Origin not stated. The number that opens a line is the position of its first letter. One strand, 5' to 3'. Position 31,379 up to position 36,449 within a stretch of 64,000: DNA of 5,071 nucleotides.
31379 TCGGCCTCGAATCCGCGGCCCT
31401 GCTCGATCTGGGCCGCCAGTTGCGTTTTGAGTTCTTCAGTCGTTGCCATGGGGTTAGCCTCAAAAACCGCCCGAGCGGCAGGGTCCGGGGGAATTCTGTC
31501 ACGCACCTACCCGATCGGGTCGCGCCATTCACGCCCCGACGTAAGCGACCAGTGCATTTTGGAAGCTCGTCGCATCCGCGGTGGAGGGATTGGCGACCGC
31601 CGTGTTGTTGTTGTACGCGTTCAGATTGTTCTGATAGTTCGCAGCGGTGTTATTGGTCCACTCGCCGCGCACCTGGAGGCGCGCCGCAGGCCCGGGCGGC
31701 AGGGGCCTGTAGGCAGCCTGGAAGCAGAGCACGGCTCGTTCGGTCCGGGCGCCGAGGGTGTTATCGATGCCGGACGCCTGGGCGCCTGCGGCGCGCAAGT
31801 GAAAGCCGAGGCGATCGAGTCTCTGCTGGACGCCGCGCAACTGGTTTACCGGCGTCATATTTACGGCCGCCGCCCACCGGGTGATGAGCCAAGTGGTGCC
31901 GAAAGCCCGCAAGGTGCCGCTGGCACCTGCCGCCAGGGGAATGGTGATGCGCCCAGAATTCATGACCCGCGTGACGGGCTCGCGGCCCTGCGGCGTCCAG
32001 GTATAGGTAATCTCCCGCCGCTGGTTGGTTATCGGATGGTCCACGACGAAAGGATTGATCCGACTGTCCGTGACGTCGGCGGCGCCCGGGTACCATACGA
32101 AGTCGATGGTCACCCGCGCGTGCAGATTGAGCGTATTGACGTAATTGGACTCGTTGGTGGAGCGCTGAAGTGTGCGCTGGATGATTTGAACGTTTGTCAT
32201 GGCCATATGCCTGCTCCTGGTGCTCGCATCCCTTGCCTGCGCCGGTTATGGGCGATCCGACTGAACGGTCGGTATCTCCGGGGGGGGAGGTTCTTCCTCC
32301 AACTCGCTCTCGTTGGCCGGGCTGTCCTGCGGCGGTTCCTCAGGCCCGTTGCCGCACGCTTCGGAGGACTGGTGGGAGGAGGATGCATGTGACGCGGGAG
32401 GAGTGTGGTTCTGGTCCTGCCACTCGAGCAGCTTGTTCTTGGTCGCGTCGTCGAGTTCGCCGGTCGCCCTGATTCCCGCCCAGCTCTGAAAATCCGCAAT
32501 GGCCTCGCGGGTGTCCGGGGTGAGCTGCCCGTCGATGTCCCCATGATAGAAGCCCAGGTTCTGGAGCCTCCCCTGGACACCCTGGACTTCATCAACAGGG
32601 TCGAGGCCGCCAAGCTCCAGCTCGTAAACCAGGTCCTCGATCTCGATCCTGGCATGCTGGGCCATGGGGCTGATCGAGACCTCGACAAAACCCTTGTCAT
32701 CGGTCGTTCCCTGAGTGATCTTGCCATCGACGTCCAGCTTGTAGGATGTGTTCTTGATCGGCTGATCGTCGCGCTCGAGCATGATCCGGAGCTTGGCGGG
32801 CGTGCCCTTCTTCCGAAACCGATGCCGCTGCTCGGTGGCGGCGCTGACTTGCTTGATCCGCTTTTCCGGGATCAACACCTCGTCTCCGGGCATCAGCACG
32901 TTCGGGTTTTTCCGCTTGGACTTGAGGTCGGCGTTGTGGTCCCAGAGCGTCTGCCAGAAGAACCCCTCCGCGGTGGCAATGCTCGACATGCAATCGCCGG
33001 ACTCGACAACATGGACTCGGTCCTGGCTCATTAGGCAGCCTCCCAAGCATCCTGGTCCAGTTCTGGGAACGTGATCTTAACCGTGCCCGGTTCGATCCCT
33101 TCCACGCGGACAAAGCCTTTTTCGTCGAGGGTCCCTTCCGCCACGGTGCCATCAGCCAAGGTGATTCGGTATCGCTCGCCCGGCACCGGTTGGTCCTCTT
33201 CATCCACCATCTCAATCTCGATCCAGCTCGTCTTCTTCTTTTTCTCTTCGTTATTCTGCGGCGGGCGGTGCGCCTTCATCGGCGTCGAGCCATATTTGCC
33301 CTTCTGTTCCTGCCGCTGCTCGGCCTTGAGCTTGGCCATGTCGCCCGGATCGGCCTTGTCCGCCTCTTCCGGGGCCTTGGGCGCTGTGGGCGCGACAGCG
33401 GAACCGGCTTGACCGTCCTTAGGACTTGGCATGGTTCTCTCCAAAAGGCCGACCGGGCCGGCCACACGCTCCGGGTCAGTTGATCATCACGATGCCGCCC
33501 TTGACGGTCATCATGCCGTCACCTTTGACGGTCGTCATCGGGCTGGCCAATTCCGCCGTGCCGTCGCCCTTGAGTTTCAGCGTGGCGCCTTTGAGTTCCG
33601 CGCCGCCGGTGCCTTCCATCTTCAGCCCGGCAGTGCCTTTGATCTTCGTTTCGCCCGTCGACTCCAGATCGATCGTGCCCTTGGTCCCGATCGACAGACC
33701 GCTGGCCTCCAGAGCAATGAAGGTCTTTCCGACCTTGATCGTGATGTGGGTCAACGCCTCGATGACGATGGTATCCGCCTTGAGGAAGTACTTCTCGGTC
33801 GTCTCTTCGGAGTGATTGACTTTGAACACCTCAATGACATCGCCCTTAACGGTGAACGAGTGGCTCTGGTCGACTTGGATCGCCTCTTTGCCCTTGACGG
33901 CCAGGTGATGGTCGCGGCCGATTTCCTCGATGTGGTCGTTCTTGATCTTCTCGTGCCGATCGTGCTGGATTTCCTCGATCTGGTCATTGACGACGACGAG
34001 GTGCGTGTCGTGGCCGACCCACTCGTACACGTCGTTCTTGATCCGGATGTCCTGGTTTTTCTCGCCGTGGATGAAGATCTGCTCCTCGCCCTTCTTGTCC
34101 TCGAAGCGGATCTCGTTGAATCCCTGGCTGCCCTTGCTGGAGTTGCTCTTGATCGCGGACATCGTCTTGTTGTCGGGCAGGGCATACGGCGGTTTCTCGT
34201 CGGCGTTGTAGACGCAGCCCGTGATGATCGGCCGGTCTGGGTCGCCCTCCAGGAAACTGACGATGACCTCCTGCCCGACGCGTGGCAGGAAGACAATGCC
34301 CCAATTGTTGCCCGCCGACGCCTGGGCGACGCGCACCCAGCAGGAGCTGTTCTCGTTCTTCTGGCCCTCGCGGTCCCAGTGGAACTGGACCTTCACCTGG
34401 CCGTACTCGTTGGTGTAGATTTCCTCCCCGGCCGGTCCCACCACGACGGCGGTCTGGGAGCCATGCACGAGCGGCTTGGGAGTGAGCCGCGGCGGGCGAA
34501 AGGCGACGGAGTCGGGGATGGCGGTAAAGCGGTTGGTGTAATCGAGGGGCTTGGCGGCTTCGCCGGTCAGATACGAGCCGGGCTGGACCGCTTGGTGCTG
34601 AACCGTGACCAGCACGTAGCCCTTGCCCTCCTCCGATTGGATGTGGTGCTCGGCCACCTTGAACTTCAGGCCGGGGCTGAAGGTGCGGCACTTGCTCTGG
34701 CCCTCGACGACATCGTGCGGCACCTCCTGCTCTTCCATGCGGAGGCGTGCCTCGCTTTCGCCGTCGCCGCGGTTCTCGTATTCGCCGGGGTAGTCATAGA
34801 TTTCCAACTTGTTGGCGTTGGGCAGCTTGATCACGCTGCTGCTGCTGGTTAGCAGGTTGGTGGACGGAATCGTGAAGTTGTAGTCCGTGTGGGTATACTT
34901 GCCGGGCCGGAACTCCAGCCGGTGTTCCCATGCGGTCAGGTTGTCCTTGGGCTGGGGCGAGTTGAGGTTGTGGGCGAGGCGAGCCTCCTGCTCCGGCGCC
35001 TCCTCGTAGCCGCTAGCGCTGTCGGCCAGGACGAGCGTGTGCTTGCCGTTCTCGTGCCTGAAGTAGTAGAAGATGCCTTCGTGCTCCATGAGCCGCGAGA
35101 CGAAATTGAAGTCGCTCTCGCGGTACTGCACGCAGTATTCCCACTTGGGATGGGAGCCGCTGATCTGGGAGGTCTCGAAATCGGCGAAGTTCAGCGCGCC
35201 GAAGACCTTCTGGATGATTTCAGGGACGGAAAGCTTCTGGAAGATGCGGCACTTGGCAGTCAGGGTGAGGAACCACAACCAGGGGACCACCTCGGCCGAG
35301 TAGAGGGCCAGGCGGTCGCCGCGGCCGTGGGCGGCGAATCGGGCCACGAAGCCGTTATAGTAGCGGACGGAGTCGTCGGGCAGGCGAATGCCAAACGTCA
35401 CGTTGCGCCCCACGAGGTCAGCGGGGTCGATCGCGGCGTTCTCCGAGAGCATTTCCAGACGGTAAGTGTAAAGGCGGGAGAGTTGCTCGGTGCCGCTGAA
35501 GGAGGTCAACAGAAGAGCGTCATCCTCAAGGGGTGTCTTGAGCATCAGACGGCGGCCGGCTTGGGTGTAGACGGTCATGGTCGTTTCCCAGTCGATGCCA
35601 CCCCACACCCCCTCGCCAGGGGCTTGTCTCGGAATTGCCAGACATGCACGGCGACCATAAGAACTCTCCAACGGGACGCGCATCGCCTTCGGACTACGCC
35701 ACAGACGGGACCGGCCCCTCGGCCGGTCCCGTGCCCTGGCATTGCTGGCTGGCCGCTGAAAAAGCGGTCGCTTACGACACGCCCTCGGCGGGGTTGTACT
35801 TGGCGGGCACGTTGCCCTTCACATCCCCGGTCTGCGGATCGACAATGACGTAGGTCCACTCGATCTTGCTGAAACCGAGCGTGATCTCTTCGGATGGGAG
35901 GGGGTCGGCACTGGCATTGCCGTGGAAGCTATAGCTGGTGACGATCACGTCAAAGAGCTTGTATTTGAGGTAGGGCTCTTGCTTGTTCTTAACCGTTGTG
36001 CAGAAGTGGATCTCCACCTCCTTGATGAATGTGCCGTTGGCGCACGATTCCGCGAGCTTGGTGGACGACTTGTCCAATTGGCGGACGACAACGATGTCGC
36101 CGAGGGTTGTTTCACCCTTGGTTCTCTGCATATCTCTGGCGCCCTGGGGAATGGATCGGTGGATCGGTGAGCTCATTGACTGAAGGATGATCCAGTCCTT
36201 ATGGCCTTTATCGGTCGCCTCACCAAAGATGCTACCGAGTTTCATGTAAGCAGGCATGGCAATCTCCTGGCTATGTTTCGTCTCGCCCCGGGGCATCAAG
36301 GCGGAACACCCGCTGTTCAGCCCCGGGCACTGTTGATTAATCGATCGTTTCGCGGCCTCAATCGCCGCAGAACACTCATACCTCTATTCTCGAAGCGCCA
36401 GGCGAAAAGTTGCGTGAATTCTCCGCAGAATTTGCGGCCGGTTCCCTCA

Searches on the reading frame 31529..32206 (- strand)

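Call 5: search_protein_families(library=pfam, proteins=[window:31529-32206:-], max_evalue=0.01)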
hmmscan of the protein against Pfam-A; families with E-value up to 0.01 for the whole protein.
window:31529-32206:- (225 aa): 1 family
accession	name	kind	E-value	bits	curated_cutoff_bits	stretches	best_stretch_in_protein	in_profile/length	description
PF01471.23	PG_binding_1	-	0.00019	22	23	1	124-168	6-43/57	Putative peptidoglycan binding domain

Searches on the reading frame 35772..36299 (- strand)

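Call 5: search_protein_families(library=pfam, proteins=[window:35772-36299:-], max_evalue=0.01)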
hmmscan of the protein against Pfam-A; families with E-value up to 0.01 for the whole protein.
window:35772-36299:- (175 aa): 1 family
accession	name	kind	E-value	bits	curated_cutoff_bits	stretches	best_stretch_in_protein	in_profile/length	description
PF05638.18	T6SS_HCP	-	1.9e-34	119.2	23.5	1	18-150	1-129/129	Type VI secretion system effector, Hcp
